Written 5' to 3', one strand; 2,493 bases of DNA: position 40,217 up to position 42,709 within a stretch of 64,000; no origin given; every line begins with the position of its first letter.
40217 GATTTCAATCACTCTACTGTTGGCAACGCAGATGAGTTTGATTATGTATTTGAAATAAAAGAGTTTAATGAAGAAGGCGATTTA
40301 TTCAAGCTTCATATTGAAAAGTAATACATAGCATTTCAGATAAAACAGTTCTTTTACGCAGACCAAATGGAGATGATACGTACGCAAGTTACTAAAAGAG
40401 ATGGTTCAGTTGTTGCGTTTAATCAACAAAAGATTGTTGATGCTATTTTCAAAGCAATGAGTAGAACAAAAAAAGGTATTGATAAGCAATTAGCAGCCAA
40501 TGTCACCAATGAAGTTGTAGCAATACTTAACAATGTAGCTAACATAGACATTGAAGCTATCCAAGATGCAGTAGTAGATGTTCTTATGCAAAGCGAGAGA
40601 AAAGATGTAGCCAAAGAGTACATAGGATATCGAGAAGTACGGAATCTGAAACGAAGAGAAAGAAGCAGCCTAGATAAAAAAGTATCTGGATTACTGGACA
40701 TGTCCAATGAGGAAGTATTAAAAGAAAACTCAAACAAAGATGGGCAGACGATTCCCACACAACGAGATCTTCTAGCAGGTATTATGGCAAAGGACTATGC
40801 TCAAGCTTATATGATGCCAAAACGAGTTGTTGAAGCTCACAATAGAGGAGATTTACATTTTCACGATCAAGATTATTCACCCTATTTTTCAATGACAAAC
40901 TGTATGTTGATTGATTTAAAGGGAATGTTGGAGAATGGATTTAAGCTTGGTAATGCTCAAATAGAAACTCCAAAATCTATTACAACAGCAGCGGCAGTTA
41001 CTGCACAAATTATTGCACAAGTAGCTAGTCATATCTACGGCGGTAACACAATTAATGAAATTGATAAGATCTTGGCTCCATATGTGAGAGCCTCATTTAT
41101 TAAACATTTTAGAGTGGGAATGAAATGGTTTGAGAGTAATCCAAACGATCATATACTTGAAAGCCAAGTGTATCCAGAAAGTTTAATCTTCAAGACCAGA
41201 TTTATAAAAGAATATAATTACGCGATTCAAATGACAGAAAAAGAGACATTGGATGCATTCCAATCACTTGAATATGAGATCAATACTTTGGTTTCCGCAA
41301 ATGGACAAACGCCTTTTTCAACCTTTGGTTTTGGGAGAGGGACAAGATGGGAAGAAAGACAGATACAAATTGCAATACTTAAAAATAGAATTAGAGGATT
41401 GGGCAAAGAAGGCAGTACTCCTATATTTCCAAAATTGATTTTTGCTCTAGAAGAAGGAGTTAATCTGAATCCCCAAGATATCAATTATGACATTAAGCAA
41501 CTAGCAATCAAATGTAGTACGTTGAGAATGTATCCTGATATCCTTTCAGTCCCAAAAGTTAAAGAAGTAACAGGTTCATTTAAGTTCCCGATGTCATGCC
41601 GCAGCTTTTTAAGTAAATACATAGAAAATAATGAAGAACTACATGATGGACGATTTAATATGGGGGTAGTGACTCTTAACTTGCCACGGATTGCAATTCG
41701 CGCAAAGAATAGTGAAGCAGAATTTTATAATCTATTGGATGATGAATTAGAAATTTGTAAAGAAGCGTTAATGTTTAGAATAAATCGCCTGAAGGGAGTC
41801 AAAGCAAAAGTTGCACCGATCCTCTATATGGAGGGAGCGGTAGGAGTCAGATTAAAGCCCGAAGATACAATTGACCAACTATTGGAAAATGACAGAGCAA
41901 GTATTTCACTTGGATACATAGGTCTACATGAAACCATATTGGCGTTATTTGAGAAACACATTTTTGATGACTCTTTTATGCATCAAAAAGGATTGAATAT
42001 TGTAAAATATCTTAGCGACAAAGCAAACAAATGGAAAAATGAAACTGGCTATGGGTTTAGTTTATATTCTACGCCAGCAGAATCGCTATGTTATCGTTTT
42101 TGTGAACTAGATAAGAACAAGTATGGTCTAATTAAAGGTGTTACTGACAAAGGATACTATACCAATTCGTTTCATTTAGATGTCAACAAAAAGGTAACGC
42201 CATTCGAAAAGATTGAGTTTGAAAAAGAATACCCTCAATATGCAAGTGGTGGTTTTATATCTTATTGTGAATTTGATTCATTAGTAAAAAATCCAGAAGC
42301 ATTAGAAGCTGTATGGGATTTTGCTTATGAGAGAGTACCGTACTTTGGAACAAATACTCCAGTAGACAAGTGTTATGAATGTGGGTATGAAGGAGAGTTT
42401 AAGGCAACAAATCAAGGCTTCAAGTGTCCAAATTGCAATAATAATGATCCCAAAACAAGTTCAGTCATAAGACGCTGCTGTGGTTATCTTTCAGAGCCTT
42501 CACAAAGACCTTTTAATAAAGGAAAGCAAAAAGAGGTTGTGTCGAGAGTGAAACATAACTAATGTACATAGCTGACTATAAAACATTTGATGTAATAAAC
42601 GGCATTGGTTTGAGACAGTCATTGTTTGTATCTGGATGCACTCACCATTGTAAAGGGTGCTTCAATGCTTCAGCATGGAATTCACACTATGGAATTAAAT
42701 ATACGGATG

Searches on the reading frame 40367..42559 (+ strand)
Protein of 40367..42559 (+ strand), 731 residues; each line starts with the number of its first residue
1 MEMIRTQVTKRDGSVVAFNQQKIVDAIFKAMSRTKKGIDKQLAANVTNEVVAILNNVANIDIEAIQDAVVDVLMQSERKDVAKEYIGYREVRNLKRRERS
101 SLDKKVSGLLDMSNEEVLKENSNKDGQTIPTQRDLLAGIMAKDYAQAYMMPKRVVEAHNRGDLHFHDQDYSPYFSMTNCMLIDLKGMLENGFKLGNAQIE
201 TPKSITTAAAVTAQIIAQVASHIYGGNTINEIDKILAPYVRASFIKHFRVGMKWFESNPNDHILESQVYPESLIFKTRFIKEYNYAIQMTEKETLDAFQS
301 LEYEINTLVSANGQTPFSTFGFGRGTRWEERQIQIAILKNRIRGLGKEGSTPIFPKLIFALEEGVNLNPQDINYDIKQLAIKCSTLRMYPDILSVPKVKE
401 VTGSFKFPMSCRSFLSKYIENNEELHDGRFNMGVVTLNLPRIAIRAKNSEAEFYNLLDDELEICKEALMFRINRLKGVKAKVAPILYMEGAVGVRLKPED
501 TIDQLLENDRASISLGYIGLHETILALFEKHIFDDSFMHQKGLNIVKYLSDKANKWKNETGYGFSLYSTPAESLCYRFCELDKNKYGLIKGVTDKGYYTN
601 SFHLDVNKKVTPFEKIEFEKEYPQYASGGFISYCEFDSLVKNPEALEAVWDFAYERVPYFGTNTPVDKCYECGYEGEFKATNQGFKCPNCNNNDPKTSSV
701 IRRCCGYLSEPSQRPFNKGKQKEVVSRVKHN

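Call 9: search_dna_similar(query=window:40367-42559:+, collection=phages, mode=protein, max_rows=15)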
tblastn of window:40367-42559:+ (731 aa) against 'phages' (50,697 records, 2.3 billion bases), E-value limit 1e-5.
Records with a match: 2934; places in all: 2950; records where one place covers at least 80% of the query: 2869.
Best place of each record, by identity: 60-80% 1; <60% 2933.
By first word of the organism name: Escherichia 1058; Salmonella 399; Klebsiella 346; Vibrio 328; Shigella 111; Aeromonas 108; Enterobacteria 61; Enterobacter 48; Bacteriophage 46; Citrobacter 41; and 48 more.
By host as written in the record: - 460; Escherichia coli 397; Klebsiella pneumoniae 110; Escherichia coli K-12 MG1655 57; Escherichia coli O157:H7 54; Escherichia coli K-12 50; Salmonella enterica subsp. enterica serovar Enteritidis PT1 39; Vibrio harveyi BAA-1116 36; and 602 more.
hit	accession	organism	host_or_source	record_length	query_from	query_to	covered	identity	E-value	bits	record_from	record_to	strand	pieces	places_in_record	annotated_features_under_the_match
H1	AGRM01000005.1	Salmonella enterica subsp. houtenae str. ATCC BAA-1581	Homo sapiens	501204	3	730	100%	55.8%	0e+0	816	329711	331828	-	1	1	anaerobic ribonucleoside-triphosphate reductase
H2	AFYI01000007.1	Salmonella enterica subsp. enterica serovar Infantis str. ...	Homo sapiens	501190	3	730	100%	55.5%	0e+0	811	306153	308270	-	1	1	anaerobic ribonucleoside-triphosphate reductase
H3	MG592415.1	Vibrio phage 1.031.O._10N.261.46.F8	Vibrio lentus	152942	3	730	100%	54.4%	0e+0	766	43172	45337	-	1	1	anaerobic ribonucleoside-triphosphate reductase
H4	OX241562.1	Vibrio phage 150E35-1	Seawater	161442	3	730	100%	53.7%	0e+0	758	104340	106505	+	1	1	anaerobic ribonucleoside-triphosphate reductase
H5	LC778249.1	Aeromonas phage phiWae14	urban sewage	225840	5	730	99%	53.8%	0e+0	749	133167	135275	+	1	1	nrdD: anaerobic ribonucleoside-triphosphate reductase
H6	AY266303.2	Aeromonas phage Aeh1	Aeromonas hydrophila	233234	5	730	99%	53.8%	0e+0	746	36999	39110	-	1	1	nrdD: NrdD anaerobic NTP reductase large subunit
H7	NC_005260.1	Aeromonas phage Aeh1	Aeromonas hydrophila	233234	5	730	99%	53.8%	0e+0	746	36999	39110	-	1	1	nrdD: NrdD-like anaerobic ribonucleotide reductase large subunit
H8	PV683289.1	Klebsiella phage HMGUkp1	Klebsiella sp.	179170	7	731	99%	53.8%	0e+0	762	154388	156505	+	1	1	NrdD-like anaerobic ribonucleotide reductase large subunit | hypothetical protein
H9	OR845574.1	Escherichia phage ECO95 1-6-1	Escherichia coli O157:H7 ATCC 43895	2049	16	717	96%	55.5%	0e+0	785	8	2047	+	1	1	record has no annotation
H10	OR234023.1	Klebsiella phage KpF2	Klebsiella pneumoniae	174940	7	730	99%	53.8%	0e+0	763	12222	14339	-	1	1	anaerobic ribonucleoside-triphosphate reductase | hypothetical protein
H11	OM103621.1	Klebsiella phage AYL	Klebsiella sp.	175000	7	730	99%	53.8%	0e+0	761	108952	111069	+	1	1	nrdD: anaerobic ribonucleoside-triphosphate reductase | hypothetical protein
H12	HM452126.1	Aeromonas phage phiAS5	Aeromonas salmonicida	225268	5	730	99%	53.6%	0e+0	745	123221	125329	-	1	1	NrdD anaerobic NTP reductase large subunit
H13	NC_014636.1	Aeromonas phage phiAS5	Aeromonas salmonicida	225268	5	730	99%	53.6%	0e+0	745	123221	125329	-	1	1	NrdD-like anaerobic ribonucleotide reductase large subunit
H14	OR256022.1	Klebsiella phage P60_7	Klebsiella pneumoniae Kp2104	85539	7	730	99%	53.6%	0e+0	763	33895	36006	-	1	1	none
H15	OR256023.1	Klebsiella phage P61_1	Klebsiella pneumoniae Kp2112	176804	7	730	99%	53.6%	0e+0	762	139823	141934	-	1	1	none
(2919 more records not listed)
